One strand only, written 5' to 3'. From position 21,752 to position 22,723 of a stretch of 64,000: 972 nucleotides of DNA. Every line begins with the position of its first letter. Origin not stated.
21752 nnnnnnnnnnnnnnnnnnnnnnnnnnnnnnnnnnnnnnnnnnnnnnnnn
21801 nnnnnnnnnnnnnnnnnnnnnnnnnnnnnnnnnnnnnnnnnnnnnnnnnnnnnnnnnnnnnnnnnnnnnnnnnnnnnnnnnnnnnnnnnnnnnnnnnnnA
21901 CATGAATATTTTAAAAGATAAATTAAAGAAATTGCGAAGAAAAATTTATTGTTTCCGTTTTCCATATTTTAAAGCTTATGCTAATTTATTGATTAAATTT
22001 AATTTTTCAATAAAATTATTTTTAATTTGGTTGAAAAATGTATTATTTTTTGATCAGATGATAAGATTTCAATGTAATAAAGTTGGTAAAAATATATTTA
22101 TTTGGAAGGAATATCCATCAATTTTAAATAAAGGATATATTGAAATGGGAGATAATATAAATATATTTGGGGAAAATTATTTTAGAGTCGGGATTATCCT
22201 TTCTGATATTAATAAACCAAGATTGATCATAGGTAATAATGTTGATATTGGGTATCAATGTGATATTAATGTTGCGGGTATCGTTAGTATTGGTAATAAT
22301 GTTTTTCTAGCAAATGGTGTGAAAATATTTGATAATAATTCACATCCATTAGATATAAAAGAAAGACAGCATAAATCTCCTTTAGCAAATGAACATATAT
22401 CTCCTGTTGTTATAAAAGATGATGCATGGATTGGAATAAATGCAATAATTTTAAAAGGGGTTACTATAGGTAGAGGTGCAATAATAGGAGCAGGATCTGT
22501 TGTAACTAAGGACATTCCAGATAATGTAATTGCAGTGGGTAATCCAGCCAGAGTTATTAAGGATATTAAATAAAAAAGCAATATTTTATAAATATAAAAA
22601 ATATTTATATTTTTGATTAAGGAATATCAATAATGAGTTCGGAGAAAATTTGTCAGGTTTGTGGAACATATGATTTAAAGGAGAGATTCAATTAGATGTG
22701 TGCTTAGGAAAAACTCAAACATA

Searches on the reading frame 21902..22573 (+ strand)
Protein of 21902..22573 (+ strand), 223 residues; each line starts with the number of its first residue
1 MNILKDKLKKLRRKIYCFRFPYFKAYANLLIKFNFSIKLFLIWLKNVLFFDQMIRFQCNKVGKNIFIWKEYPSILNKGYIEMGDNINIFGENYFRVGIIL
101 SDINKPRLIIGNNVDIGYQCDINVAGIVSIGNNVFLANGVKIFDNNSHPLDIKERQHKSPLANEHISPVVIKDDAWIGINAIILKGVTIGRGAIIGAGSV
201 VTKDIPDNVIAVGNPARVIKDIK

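Call 12: search_protein_families(library=pfam, proteins=[window:21902-22573:+], max_evalue=0.00001)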
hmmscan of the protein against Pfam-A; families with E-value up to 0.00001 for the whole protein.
window:21902-22573:+ (223 aa): 2 families
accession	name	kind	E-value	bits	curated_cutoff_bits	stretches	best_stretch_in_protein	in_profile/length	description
PF00132.30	Hexapep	-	8.4e-13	47.9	27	1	169-203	2-36/36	Bacterial transferase hexapeptide (six repeats)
PF14602.12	Hexapep_2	-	2.6e-09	37.1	27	1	168-203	1-34/34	Hexapeptide repeat of succinyl-transferase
